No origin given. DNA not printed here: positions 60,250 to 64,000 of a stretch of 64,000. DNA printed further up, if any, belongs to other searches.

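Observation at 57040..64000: Giant open reading frame missing from the ORF track: LysM, M28-like peptidase, a long coiled coil and an FtsX/MacB permease fused in one polypeptide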

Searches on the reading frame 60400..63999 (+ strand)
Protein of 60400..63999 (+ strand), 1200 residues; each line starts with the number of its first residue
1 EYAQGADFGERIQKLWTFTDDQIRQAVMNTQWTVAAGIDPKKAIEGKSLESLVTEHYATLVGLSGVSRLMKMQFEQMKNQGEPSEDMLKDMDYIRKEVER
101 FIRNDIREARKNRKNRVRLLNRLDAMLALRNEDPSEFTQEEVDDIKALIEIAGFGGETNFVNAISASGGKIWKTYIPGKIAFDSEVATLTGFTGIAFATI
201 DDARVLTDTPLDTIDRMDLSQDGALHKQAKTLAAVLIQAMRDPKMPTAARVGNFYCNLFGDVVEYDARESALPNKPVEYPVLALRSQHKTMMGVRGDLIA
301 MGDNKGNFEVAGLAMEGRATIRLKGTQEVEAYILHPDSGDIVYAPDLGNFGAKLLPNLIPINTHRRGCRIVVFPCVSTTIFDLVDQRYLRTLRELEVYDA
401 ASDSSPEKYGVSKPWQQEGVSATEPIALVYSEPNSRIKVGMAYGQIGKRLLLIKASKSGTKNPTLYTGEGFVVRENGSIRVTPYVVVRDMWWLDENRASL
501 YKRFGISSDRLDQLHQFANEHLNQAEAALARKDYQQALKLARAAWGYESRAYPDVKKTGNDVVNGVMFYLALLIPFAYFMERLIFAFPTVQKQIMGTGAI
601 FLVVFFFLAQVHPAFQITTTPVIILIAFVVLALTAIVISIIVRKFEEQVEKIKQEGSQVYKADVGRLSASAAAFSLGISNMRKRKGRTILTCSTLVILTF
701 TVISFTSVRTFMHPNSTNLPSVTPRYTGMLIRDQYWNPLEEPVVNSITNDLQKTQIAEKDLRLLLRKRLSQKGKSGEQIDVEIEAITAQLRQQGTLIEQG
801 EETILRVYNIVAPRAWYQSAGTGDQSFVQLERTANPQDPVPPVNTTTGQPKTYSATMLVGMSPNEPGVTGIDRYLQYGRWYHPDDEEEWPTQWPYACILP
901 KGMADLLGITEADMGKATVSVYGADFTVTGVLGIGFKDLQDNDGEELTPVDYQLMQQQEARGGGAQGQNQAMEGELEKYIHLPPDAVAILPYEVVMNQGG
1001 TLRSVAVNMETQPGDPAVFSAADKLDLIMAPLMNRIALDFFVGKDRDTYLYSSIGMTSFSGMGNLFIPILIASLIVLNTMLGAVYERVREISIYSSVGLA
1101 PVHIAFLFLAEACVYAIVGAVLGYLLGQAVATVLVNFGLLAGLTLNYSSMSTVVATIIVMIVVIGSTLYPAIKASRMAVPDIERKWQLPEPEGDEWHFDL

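Call 37: search_protein_representatives(protein=window:60400-63999:+)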
Query: 1200 residues. Proteins with E-value up to 0.001 (for the whole library): 4965; up to 1e-10: 1735; up to 1e-30: 1213. The best 150 are listed.
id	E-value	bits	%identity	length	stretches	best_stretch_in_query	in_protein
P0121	0.0e+00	1611.8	66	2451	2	1-761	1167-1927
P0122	4.0e-260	882.5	50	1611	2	152-752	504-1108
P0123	1.1e-249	848.0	48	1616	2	149-754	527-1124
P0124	4.6e-246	836.0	47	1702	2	153-750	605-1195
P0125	5.5e-244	829.1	50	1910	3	335-751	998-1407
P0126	1.5e-243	827.6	48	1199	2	160-751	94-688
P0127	1.1e-235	801.6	48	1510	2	157-750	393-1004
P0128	2.6e-233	793.7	46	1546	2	150-749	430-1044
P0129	3.5e-226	770.1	47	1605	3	809-1196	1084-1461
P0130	5.3e-225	766.2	48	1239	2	155-753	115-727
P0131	4.9e-220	749.8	43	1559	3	159-750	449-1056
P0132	2.3e-219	747.5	44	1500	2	152-753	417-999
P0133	6.2e-218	742.8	45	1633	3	810-1198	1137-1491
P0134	2.6e-217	740.8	45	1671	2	160-756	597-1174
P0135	1.2e-214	731.9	47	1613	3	325-748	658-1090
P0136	2.2e-213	727.8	47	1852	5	811-1195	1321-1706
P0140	3.1e-207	707.4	40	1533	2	58-753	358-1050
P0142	1.8e-205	701.5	43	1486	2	153-752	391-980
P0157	2.1e-189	648.3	43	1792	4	807-1198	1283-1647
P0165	7.1e-185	633.3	44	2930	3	322-745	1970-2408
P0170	5.1e-181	620.5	43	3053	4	849-1199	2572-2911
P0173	1.1e-179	616.2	38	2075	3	849-1199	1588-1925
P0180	1.6e-177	609.0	39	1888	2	157-753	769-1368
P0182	3.7e-176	604.5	39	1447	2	161-754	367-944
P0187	4.2e-174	597.6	44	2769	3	329-748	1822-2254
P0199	3.0e-167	575.0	40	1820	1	157-1199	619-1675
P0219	8.0e-157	540.4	40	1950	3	162-747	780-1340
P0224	2.0e-151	522.5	38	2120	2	156-745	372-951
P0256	1.8e-136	473.1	38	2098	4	469-753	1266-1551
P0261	1.5e-132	460.0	33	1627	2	148-741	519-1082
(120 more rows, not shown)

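Call 38: list_cluster_members(proteins=[P0122, P0123, P0124, P0127, P0140, P0142, P0165, P0170, P0199, P0224])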
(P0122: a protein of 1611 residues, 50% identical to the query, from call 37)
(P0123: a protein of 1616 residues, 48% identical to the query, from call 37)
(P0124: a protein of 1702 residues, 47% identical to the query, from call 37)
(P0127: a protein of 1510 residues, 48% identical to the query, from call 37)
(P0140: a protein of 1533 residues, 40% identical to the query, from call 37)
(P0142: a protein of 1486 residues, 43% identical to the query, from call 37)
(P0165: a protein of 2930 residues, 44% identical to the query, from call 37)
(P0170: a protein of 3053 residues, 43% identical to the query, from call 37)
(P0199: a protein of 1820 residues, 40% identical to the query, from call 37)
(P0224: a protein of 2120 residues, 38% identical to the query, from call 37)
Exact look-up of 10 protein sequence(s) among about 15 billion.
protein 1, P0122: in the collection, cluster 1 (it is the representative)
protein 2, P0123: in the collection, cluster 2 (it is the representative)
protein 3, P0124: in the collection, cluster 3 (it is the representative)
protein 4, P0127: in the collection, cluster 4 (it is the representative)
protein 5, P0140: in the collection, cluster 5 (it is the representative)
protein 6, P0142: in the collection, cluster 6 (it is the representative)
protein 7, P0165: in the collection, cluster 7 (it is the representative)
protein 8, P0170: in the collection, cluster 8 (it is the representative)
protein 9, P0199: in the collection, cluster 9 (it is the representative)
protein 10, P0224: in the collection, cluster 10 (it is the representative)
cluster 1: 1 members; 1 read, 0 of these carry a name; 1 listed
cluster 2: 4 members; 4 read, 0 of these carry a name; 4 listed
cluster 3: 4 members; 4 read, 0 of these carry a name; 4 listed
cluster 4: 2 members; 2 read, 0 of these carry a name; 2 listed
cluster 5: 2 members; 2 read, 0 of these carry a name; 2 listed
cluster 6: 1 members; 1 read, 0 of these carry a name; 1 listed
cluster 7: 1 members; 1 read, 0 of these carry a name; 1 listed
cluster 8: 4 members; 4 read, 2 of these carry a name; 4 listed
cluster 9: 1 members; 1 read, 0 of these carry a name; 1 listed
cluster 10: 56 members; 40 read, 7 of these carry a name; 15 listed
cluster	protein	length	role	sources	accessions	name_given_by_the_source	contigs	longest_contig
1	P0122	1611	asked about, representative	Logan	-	-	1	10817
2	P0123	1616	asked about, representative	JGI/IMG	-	-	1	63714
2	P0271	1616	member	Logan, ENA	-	-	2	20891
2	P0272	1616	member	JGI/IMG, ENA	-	-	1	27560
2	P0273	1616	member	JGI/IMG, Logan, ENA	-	-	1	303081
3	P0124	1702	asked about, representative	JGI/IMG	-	-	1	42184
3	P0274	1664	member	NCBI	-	-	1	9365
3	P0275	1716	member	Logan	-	-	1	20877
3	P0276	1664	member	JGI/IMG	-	-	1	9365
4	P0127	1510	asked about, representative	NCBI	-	-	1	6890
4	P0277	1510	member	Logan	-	-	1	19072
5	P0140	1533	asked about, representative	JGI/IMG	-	-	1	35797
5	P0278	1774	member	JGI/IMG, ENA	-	-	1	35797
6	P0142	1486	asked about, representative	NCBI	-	-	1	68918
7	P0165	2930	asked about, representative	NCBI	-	-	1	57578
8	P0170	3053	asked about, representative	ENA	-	-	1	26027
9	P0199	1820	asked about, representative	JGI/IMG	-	-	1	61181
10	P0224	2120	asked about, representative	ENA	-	-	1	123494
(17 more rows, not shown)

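Call 40: search_protein_families(library=pfam, proteins=[P0122, P0142, P0199, P0224, P0182], max_evalue=0.01)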
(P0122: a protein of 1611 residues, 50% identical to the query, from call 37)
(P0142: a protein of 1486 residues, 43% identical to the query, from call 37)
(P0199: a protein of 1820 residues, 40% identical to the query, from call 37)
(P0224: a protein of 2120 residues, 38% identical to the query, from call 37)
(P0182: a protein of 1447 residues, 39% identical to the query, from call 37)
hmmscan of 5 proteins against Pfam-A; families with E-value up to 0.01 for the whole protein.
P0122 (1611 aa): 3 families
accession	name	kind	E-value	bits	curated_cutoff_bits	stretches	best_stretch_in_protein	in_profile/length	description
PF02687.27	FtsX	-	6.1e-13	49.3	25.5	1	1335-1443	8-118/120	FtsX-like permease C-terminal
PF04389.22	Peptidase_M28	-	6.1e-09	36.3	21.3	1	234-314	1-77/193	Peptidase family M28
PF12704.14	MacB_PCD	-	7.5e-06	26.8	27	1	1045-1240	1-179/207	MacB-like periplasmic core domain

P0142 (1486 aa): 2 families
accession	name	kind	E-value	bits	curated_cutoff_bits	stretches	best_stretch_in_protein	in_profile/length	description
PF02687.27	FtsX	-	7.5e-14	52.3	25.5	1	1204-1312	6-116/120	FtsX-like permease C-terminal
PF04389.22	Peptidase_M28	-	5.9e-10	39.6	21.3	1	236-381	1-105/193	Peptidase family M28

P0199 (1820 aa): 3 families
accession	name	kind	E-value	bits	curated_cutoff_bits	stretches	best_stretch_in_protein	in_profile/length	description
PF02687.27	FtsX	-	2.5e-18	66.7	25.5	1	1542-1653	7-118/120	FtsX-like permease C-terminal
PF04389.22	Peptidase_M28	-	1.6e-07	31.7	21.3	1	343-423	6-84/193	Peptidase family M28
PF02225.27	PA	-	0.0011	19.4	23.9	1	203-258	2-63/95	PA domain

P0224 (2120 aa): 4 families
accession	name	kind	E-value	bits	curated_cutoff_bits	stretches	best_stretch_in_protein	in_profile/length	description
PF20581.3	DUF6785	-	9e-120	401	25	1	1483-1983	1-498/498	Family of unknown function (DUF6785)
PF20580.3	DUF6784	-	3.2e-29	101.5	26.4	1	2018-2110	1-93/101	Domain of unknown function (DUF6784)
PF02687.27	FtsX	-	1.1e-10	42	25.5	1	1190-1301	4-117/120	FtsX-like permease C-terminal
PF12704.14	MacB_PCD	-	2e-05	25.4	27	1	975-1083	77-173/207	MacB-like periplasmic core domain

P0182 (1447 aa): 3 families
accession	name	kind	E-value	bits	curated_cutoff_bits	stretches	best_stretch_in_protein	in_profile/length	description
PF02687.27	FtsX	-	3e-11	43.9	25.5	1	1185-1292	7-116/120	FtsX-like permease C-terminal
PF04389.22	Peptidase_M28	-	4.5e-11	43.3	21.3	1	206-315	1-95/193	Peptidase family M28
PF12704.14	MacB_PCD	-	2.7e-06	28.3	27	1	879-1059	1-156/207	MacB-like periplasmic core domain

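Call 46: find_homologous_proteins(query=P0142)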
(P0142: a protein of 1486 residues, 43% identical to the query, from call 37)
Query P0142 (1486 aa): 532 proteins with E <= 0.001 among 8000 candidates; the best 120 are listed.
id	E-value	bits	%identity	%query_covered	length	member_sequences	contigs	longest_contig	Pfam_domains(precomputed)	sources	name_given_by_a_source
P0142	0.0e+0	3417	100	100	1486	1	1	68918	PF02687.28,PF04389.23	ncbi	-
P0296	0.0e+0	1689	54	79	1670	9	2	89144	PF02687.28,PF04389.23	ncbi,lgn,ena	-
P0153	0.0e+0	1635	54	77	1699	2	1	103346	PF02687.28,PF04389.23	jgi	-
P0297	0.0e+0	1621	52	96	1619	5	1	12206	PF02687.28,PF04389.23,PF12704.15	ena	-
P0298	0.0e+0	1586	51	97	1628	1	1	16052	PF02687.28,PF04389.23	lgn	-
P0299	0.0e+0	1580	51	96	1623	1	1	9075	PF02687.28,PF04389.23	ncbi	-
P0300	0.0e+0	1578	50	98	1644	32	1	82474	PF02687.28,PF04389.23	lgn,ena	-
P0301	0.0e+0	1567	50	97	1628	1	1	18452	PF02687.28,PF04389.23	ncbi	-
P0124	0.0e+0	1445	48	77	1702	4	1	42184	PF02687.28,PF04389.23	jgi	-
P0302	0.0e+0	1414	44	85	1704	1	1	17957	PF02687.28,PF04389.23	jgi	jgi:hypothetical protein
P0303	0.0e+0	1401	46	77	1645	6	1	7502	PF02687.28,PF04389.23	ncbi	-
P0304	0.0e+0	1396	48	77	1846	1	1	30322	PF02687.28,PF04389.23,PF12704.15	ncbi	-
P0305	0.0e+0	1394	46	77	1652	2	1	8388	PF02687.28,PF04389.23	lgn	-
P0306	0.0e+0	1393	43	76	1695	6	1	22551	PF02687.28,PF04389.23,PF12704.15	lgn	-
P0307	0.0e+0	1392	46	77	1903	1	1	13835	PF02687.28,PF04389.23,PF12704.15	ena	-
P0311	0.0e+0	1383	47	76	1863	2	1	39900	PF02687.28,PF04389.23,PF12704.15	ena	-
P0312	0.0e+0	1380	44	76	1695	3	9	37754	PF02687.28,PF04389.23,PF12704.15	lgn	-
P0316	0.0e+0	1376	46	77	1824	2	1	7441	PF02687.28,PF04389.23,PF12704.15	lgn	-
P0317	0.0e+0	1375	44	76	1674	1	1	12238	PF02687.28,PF04389.23,PF12704.15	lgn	-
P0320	0.0e+0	1358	44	76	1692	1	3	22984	PF02687.28,PF12704.15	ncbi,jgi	-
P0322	0.0e+0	1355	44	76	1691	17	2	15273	PF02687.28,PF04389.23,PF12704.15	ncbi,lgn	-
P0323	0.0e+0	1352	44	76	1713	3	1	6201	PF02687.28,PF04389.23,PF12704.15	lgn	-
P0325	0.0e+0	1348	43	77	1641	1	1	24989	PF02687.28,PF04389.23,PF12704.15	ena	-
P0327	0.0e+0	1347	44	77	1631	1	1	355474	PF02687.28,PF04389.23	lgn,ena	-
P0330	0.0e+0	1343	44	76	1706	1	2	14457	PF02687.28,PF04389.23,PF12704.15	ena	-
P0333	0.0e+0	1338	44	77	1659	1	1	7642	PF02687.28,PF04389.23,PF12704.15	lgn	-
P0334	0.0e+0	1338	44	77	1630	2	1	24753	PF02687.28,PF04389.23,PF12704.15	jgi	-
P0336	0.0e+0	1334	43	76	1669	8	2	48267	PF02687.28,PF04389.23,PF12704.15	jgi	-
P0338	0.0e+0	1333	44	77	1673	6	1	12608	PF02687.28,PF04389.23,PF12704.15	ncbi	-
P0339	0.0e+0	1333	45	63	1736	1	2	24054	PF02687.28,PF04389.23,PF12704.15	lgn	-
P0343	0.0e+0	1329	44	76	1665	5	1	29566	PF02687.28,PF04389.23,PF12704.15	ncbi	-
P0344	0.0e+0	1327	43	81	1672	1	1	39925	PF02687.28,PF04389.23,PF12704.15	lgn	-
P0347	0.0e+0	1326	44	77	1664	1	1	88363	PF02687.28,PF04389.23,PF12704.15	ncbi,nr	ncbi:M28 family peptidase [bacterium]|nr:M28 family peptidase [bacterium]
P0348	0.0e+0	1322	43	76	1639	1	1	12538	PF02687.28,PF04389.23,PF12704.15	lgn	-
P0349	0.0e+0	1317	44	77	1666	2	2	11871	PF02687.28,PF04389.23,PF12704.15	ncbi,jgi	-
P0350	0.0e+0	1316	43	76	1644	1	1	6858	PF02687.28,PF04389.23,PF12704.15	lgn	-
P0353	0.0e+0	1311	45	76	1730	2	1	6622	PF02687.28,PF04389.23,PF12704.15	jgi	-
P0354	0.0e+0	1307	42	76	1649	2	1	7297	PF02687.28,PF04389.23,PF12704.15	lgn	-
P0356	0.0e+0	1303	42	77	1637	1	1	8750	PF02687.28,PF04389.23,PF12704.15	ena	-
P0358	0.0e+0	1299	45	76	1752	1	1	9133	PF02687.28,PF04389.23,PF12704.15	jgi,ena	-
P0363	0.0e+0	1293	42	76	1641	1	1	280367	PF02687.28,PF04389.23,PF12704.15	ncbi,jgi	-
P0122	0.0e+0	1277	42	78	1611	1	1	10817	PF02687.28,PF04389.23,PF12704.15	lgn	-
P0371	0.0e+0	1263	43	98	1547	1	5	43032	PF02687.28,PF04389.23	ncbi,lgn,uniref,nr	ncbi:Aminopeptidase YwaD [bacterium HR17]|uniref:Aminopeptidase YwaD n=1 Tax=Candidatus Fervidibacte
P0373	0.0e+0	1239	42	97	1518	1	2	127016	PF02687.28,PF04389.23,PF12704.15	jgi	jgi:hypothetical protein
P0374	0.0e+0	1238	43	96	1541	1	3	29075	PF02687.28,PF04389.23,PF12704.15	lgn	-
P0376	0.0e+0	1229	42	96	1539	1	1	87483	PF02687.28,PF04389.23,PF12704.15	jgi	-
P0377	0.0e+0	1222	41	98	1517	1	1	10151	PF02687.28,PF04389.23,PF12704.15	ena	-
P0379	0.0e+0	1219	42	76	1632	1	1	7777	PF02687.28,PF04389.23,PF12704.15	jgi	jgi:ABC-type antimicrobial peptide transport system permease subunit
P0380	0.0e+0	1219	41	76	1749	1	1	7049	PF02687.28,PF04389.23,PF12704.15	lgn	-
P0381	0.0e+0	1217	42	96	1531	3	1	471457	PF02687.28,PF04389.23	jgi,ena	-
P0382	0.0e+0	1215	41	98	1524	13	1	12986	PF02687.28,PF04389.23,PF12704.15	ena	-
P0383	0.0e+0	1210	41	98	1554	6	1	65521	PF02687.28,PF04389.23,PF12704.15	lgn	-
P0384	0.0e+0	1207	41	99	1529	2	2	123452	PF02687.28,PF04389.23,PF12704.15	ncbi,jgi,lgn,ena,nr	ncbi:MAG TPA: FtsX-like permease family protein [Armatimonadota bacterium]|nr:FtsX-like permease fam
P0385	0.0e+0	1204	40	100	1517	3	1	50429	PF02687.28,PF04389.23,PF12704.15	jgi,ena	-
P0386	0.0e+0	1200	42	96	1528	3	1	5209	PF02687.28,PF04389.23,PF12704.15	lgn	-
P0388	0.0e+0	1195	42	96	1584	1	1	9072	PF02687.28,PF04389.23,PF12704.15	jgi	jgi:hypothetical protein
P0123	0.0e+0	1195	40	77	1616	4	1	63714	PF00754.32,PF02687.28,PF04389.23,PF22633.4,PF12704.15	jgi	-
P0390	0.0e+0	1192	43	97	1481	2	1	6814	PF02687.28,PF04389.23,PF12704.15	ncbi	-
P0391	0.0e+0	1191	41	97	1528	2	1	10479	PF02225.28,PF02687.28,PF04389.23,PF12704.15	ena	-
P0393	0.0e+0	1188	40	77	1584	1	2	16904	PF02687.28,PF04389.23,PF12704.15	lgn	-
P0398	0.0e+0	1181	42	96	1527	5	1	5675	PF02687.28,PF04389.23,PF12704.15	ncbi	-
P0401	0.0e+0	1173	42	97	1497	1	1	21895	PF02687.28,PF04389.23,PF12704.15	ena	-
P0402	0.0e+0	1172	41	96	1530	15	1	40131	PF02687.28,PF04389.23,PF12704.15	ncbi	-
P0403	0.0e+0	1171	42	96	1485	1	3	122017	PF02687.28,PF04389.23,PF12704.15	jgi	-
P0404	0.0e+0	1171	40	69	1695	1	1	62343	PF02687.28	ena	-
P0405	0.0e+0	1171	42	96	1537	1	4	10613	PF02687.28,PF04389.23,PF12704.15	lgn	-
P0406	0.0e+0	1170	40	77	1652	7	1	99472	PF02687.28,PF04389.23,PF12704.15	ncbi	-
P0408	0.0e+0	1163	40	76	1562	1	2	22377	PF02687.28,PF04389.23,PF12704.15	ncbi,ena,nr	ncbi:MAG TPA: FtsX-like permease family protein [Armatimonadetes bacterium]|nr:FtsX-like permease fa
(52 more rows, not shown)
